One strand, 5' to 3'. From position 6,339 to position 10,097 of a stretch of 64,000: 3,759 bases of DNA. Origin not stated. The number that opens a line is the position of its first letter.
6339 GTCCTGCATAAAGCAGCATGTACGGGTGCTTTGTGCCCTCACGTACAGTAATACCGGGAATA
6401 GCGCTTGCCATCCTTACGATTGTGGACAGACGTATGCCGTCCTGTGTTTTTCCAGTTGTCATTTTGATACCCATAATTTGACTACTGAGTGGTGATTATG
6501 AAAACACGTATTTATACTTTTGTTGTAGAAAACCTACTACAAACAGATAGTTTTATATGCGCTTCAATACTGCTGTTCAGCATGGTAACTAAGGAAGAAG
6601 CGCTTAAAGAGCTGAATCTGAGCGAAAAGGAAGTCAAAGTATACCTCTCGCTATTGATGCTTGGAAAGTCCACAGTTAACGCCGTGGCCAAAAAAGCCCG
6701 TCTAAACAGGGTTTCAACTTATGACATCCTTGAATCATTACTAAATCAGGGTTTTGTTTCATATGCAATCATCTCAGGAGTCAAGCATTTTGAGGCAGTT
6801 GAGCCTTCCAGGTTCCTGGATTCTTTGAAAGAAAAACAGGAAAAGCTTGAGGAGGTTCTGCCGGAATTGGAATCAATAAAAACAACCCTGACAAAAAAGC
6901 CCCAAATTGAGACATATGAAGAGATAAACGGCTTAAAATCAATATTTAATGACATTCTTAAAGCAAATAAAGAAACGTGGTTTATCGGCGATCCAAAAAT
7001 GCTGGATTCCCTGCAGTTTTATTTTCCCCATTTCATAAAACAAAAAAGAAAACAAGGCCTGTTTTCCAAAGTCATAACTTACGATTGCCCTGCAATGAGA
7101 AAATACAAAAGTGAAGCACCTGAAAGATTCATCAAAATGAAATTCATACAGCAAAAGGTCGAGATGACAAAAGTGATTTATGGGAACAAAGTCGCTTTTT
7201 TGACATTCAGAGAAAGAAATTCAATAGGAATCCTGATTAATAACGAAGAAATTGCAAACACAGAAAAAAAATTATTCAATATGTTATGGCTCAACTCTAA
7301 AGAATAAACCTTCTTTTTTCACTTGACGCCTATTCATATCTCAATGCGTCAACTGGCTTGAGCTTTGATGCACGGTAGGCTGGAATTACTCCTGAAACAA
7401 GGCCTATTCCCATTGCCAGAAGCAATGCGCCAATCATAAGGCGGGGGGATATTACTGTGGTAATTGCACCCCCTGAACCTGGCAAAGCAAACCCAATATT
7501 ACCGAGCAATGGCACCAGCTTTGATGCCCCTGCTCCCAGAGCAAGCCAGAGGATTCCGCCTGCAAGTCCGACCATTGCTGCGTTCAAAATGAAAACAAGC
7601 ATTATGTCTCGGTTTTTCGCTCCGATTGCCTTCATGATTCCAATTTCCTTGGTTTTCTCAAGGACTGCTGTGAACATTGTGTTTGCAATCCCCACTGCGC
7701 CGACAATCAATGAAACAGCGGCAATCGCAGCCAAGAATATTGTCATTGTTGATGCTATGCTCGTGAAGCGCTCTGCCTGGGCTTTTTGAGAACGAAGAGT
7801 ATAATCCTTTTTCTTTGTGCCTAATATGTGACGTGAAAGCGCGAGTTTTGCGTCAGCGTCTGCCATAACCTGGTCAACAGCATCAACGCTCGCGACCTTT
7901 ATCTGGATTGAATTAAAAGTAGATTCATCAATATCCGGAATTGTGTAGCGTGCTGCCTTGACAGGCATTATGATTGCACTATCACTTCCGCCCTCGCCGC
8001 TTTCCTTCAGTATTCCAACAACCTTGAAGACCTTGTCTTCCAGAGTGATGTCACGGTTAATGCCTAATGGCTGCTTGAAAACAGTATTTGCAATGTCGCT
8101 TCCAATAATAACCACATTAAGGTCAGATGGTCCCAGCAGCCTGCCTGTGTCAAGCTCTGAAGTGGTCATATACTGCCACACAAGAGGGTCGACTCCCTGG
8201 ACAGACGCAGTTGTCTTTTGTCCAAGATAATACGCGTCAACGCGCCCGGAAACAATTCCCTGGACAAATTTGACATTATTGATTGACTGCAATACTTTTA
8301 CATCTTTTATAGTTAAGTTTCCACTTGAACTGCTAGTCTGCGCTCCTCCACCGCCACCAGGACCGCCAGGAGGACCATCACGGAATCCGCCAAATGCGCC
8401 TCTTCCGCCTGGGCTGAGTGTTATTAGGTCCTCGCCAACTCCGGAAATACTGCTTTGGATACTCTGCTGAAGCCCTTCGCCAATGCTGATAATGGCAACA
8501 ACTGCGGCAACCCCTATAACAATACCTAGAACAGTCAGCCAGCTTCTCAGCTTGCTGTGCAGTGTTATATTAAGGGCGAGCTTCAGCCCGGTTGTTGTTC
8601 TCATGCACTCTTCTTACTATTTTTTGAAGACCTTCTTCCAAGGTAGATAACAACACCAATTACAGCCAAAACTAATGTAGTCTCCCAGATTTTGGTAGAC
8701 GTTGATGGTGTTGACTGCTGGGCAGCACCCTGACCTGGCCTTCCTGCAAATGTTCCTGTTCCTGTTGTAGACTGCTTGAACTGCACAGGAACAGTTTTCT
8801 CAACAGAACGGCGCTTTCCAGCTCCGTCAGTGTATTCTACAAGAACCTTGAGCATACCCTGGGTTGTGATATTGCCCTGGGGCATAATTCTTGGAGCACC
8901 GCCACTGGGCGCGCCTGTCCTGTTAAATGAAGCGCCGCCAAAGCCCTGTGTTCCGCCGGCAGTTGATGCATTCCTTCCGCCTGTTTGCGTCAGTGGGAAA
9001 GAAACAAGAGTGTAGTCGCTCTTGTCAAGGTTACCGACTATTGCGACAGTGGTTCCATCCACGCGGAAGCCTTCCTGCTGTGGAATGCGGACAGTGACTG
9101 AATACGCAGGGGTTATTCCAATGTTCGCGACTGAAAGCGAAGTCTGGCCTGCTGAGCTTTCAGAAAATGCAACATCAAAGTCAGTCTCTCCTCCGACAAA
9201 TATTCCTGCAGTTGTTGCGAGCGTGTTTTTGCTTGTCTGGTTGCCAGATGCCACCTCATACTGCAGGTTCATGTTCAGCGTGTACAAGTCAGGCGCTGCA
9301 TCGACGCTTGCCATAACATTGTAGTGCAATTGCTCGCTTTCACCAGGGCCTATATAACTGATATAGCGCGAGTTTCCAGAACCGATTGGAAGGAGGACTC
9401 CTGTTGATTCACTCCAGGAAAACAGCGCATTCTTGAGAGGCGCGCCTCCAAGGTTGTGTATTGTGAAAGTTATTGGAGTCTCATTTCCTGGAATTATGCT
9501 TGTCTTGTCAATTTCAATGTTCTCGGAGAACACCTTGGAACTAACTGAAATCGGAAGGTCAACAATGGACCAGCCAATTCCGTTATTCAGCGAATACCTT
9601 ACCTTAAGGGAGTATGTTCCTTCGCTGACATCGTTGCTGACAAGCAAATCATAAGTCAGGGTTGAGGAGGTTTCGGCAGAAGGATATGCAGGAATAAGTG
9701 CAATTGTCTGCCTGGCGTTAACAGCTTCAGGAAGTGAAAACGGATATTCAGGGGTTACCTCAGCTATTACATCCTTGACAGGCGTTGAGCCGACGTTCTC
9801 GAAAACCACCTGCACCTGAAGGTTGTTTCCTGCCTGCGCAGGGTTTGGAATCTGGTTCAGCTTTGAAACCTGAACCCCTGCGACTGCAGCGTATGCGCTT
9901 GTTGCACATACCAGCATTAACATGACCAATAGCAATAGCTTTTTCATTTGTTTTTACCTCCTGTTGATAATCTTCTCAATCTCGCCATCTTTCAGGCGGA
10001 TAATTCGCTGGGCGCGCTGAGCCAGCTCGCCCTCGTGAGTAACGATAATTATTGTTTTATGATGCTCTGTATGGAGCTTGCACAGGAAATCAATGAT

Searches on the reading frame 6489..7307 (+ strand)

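Call 16: search_protein_families(library=pfam, proteins=[window:6489-7307:+], max_evalue=0.001)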
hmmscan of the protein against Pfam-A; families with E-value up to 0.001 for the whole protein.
window:6489-7307:+ (272 aa): 1 family
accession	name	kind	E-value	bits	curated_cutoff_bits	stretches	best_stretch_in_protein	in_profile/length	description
PF01978.25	TrmB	-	4.8e-14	52.4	25.6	1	39-106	1-67/68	Sugar-specific transcriptional regulator TrmB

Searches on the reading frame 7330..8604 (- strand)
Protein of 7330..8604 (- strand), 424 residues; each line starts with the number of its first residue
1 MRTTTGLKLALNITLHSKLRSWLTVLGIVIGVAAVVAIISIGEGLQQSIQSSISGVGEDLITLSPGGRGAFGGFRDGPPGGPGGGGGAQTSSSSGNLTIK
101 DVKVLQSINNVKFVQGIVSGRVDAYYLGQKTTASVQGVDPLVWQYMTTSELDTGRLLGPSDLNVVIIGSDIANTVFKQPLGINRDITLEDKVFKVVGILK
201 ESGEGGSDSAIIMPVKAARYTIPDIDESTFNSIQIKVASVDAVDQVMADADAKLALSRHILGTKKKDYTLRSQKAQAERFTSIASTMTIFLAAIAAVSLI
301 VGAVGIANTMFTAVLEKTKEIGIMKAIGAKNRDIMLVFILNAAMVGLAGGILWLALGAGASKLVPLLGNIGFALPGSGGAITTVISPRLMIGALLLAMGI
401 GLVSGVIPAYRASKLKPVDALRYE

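Call 15: search_protein_families(library=pfam, proteins=[window:7330-8604:-], max_evalue=0.001)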
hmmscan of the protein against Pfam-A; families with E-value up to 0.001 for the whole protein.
window:7330-8604:- (424 aa): 2 families
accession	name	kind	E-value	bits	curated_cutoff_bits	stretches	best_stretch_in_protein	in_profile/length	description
PF12704.14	MacB_PCD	-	8.4e-35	121.4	27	1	21-251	1-205/207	MacB-like periplasmic core domain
PF02687.27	FtsX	-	2.1e-19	70.2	25.5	1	293-417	2-120/120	FtsX-like permease C-terminal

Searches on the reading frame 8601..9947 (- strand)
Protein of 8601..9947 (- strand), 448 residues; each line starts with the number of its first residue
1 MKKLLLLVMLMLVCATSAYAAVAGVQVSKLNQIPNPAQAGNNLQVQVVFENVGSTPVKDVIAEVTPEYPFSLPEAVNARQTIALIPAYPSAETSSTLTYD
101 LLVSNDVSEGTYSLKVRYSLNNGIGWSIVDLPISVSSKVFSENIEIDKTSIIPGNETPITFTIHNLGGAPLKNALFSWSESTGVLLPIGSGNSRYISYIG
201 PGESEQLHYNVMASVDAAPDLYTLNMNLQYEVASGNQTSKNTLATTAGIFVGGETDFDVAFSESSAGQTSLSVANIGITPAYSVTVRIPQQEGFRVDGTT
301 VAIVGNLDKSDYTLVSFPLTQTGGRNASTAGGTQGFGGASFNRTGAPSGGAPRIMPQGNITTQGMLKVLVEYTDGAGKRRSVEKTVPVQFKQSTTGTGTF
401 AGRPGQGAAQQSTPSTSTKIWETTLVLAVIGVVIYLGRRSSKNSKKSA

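Call 15: search_protein_families(library=pfam, proteins=[window:8601-9947:-], max_evalue=0.001)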
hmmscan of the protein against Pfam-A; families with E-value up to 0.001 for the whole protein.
window:8601-9947:- (448 aa): 2 families
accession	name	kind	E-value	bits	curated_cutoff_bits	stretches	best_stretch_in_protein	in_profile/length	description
PF10633.15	NPCBM_assoc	-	0.0008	20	24.4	0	152-230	2-77/78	NPCBM-associated, NEW3 domain of alpha-galactosidase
PF02752.27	Arrestin_C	-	0.00094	20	27.7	0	143-180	8-45/137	Arrestin (or S-antigen), C-terminal domain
